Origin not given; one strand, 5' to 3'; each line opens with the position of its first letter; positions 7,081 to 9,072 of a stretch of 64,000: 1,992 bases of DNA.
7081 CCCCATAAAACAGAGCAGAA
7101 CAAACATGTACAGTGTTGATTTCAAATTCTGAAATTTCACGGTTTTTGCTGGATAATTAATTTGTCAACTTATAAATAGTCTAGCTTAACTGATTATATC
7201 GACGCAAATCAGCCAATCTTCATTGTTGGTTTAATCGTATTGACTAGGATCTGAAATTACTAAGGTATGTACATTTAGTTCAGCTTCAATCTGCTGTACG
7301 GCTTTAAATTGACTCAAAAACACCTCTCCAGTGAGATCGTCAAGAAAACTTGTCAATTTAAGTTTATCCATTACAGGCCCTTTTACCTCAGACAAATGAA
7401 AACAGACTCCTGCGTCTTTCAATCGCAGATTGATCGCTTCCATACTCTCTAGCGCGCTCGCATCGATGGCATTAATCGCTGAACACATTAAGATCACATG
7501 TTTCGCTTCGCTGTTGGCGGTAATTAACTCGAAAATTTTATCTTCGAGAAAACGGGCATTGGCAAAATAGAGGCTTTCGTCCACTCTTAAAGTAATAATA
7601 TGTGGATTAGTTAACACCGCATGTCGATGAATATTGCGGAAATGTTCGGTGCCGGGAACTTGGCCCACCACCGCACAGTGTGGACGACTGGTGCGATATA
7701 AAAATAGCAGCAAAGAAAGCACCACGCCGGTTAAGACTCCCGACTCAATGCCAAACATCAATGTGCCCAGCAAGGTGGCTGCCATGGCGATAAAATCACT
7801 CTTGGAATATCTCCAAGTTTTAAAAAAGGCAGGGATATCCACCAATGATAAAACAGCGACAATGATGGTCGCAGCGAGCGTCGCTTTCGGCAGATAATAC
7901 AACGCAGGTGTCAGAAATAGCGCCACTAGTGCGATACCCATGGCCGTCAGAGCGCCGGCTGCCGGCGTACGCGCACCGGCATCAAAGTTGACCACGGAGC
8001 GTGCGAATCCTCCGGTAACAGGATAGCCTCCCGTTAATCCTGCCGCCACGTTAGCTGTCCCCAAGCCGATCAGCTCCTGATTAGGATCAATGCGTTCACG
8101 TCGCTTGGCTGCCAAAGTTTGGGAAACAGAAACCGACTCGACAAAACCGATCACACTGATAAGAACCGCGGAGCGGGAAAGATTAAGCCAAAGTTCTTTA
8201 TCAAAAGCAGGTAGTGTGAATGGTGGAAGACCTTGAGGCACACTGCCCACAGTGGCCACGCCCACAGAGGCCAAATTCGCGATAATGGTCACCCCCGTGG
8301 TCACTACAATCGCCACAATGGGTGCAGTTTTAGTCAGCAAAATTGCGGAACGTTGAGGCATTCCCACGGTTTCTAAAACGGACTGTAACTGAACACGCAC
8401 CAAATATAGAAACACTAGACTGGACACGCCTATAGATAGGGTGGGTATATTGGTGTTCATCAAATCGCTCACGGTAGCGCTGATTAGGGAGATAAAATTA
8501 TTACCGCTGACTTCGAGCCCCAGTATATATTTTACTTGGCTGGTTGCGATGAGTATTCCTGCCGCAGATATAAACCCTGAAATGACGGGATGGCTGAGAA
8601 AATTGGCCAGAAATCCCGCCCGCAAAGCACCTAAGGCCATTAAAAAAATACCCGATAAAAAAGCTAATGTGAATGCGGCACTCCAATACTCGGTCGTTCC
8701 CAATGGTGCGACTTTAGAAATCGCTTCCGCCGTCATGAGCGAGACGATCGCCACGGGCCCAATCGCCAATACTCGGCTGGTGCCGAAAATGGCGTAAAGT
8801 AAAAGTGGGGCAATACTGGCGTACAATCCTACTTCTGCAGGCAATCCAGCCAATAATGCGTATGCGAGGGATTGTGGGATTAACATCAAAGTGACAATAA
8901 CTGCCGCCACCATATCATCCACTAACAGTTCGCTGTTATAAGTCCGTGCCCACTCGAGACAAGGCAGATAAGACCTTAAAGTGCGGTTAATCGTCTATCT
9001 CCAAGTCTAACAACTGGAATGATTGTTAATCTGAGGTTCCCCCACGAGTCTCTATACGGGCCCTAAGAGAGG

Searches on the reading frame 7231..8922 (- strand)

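Call 62: search_protein_families(library=pfam, proteins=[window:7231-8922:-], max_evalue=0.00001)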
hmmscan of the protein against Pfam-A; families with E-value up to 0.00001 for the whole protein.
window:7231-8922:- (563 aa): 2 families
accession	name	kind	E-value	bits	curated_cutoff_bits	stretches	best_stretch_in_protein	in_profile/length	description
PF00916.26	Sulfate_transp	-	1.2e-108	363.8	23.2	1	2-383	3-380/380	Sulfate permease family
PF01740.26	STAS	-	1.4e-13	51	22.6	1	437-535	5-100/106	STAS domain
